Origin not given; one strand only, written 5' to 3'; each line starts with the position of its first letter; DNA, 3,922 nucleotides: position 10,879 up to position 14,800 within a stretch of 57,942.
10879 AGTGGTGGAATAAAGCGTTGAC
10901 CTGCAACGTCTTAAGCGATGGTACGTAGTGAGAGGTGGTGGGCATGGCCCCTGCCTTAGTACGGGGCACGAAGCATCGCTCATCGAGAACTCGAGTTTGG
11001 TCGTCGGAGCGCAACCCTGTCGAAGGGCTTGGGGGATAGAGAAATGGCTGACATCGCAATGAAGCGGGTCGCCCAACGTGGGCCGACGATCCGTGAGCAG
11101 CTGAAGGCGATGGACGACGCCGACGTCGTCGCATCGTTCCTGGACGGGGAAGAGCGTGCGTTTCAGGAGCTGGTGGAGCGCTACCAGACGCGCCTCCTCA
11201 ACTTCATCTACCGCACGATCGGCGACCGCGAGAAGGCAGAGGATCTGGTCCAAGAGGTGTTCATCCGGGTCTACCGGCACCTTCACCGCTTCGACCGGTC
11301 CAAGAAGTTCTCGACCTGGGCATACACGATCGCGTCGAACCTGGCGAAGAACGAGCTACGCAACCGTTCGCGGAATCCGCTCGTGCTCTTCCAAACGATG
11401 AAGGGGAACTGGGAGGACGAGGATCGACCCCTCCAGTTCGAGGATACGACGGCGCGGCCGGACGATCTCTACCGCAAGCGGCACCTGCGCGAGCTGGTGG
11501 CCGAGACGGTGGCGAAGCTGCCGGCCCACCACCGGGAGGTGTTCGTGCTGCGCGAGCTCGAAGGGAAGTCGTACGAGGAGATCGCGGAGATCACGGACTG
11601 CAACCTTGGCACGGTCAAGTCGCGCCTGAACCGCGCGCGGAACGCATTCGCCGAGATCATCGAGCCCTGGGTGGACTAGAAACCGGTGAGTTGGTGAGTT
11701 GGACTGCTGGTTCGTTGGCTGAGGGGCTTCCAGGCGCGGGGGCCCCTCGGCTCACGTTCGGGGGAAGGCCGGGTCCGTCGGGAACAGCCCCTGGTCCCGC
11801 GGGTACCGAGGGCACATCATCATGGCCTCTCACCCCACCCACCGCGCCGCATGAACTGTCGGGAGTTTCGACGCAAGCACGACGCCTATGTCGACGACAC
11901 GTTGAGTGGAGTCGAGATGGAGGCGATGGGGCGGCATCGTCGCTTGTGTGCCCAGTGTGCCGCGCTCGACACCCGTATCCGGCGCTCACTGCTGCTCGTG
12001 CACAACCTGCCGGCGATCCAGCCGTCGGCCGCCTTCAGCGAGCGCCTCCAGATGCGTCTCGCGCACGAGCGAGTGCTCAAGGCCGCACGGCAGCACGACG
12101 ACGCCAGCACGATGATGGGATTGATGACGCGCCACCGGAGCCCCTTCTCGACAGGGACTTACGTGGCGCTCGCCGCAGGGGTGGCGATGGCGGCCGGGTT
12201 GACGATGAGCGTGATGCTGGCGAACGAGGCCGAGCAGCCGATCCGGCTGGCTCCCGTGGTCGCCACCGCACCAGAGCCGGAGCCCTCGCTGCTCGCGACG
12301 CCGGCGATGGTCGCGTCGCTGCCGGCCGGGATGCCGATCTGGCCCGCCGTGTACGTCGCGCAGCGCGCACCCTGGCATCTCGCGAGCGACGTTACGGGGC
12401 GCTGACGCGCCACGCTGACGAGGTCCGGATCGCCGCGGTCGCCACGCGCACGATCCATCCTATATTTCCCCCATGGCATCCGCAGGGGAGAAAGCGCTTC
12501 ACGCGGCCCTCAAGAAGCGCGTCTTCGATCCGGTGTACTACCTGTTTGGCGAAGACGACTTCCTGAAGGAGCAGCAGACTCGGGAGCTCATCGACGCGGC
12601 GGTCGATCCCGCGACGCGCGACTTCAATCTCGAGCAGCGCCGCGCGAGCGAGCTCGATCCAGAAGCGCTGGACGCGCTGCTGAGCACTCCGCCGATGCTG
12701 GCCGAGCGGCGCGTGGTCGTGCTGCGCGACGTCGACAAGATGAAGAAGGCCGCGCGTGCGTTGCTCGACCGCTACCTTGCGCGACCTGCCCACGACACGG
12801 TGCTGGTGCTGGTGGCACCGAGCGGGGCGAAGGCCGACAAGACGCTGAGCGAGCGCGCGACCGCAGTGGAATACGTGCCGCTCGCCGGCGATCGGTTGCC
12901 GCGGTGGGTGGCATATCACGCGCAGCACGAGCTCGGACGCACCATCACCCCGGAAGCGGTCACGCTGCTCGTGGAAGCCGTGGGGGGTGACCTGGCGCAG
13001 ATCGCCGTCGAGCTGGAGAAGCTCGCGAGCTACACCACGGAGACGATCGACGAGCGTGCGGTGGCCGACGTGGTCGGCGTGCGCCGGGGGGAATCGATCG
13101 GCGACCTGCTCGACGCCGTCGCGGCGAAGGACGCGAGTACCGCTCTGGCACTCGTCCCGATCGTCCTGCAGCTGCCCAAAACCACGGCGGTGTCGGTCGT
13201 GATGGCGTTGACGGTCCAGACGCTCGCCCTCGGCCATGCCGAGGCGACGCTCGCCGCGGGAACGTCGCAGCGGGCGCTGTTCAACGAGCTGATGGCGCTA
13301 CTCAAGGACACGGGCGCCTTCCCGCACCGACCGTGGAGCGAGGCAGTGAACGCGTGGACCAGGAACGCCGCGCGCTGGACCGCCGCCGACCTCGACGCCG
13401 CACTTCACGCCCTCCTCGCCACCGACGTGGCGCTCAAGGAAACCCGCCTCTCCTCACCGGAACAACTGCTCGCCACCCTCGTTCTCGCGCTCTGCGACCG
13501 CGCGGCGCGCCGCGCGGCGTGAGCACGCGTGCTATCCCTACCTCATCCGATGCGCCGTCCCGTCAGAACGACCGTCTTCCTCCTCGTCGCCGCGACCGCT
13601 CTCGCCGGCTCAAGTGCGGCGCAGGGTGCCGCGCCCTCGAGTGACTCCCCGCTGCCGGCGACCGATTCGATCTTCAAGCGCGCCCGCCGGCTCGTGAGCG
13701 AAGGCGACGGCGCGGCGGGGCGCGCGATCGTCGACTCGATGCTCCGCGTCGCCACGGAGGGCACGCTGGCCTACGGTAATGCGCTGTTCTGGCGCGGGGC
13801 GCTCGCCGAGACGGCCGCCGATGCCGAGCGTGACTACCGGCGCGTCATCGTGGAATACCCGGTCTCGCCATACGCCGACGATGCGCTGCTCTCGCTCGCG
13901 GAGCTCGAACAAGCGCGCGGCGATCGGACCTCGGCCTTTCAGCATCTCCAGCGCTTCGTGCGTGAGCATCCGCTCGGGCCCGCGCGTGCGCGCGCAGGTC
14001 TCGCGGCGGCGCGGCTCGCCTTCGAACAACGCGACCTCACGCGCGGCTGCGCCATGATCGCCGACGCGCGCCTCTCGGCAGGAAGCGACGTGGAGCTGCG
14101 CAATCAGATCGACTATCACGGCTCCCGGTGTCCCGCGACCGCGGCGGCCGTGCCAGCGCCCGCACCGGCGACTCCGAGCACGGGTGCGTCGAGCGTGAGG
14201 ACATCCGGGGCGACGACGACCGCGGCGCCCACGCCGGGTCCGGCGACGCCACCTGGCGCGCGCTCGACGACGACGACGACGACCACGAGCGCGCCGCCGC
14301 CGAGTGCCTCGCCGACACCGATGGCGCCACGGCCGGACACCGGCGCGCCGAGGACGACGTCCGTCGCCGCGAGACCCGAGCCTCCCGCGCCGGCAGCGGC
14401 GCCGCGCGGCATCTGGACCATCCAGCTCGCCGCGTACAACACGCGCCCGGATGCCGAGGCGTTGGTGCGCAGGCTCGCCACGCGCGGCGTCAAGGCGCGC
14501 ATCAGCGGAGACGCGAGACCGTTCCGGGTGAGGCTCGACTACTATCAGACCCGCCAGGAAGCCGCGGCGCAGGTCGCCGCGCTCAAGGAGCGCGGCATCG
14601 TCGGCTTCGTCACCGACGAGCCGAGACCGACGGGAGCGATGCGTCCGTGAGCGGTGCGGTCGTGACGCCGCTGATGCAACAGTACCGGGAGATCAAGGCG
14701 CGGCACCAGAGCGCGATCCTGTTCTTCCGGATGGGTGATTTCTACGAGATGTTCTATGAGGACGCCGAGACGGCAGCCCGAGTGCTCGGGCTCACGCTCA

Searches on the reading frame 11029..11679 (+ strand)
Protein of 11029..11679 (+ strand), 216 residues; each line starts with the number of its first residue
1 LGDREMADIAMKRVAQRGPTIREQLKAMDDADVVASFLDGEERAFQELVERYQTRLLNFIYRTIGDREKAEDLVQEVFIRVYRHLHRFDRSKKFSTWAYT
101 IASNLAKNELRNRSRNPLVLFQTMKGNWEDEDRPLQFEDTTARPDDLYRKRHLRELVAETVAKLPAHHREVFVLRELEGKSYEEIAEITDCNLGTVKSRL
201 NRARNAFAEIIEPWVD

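Call 17: search_protein_families(library=pfam, proteins=[window:11029-11679:+], max_evalue=0.00001)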
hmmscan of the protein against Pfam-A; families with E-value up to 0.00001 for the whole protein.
window:11029-11679:+ (216 aa): 3 families
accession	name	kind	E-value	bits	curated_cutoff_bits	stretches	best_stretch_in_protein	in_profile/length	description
PF04542.20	Sigma70_r2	-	1e-22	80.1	24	1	48-115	1-70/71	Sigma-70 region 2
PF08281.18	Sigma70_r4_2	-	1.7e-17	63.3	25.7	1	155-205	2-52/54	Sigma-70, region 4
PF04545.22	Sigma70_r4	-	7.8e-10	38.6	24.1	1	162-205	3-46/50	Sigma-70, region 4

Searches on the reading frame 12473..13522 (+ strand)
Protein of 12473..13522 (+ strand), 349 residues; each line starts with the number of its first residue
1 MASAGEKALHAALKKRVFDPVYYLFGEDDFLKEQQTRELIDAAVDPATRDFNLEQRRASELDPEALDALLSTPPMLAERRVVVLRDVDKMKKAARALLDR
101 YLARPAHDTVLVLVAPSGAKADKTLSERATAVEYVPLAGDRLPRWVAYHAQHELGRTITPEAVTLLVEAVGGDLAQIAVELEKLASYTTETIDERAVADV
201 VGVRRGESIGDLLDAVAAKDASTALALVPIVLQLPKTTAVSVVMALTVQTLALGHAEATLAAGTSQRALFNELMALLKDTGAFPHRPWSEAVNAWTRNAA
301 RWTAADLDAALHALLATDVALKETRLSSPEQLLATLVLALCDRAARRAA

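Call 17: search_protein_families(library=pfam, proteins=[window:12473-13522:+], max_evalue=0.00001)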
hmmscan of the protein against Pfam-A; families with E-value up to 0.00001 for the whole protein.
window:12473-13522:+ (349 aa): 1 family
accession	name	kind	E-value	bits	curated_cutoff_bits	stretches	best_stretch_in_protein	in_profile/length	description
PF06144.19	DNA_pol3_delta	-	9.7e-12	45.4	21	1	22-132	1-121/124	DNA polymerase III, delta subunit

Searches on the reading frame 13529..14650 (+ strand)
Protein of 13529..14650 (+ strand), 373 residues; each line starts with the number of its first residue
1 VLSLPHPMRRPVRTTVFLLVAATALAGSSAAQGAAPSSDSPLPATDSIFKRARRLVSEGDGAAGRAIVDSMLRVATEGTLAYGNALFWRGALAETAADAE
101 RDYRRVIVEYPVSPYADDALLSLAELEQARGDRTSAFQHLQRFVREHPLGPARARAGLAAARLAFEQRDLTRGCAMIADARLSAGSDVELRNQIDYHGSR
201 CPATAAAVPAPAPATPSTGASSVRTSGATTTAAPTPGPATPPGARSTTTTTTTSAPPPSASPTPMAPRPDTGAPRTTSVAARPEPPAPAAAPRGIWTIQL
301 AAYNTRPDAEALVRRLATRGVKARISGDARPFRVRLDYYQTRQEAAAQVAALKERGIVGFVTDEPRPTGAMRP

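Call 73: search_protein_families(library=pfam, proteins=[window:13529-14650:+], max_evalue=0.00001)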
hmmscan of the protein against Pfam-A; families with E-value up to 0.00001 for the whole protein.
window:13529-14650:+ (373 aa): 1 family
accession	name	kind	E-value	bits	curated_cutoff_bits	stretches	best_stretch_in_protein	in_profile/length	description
PF05036.18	SPOR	-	3.4e-13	50.2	21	1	293-361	2-74/76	SPOR domain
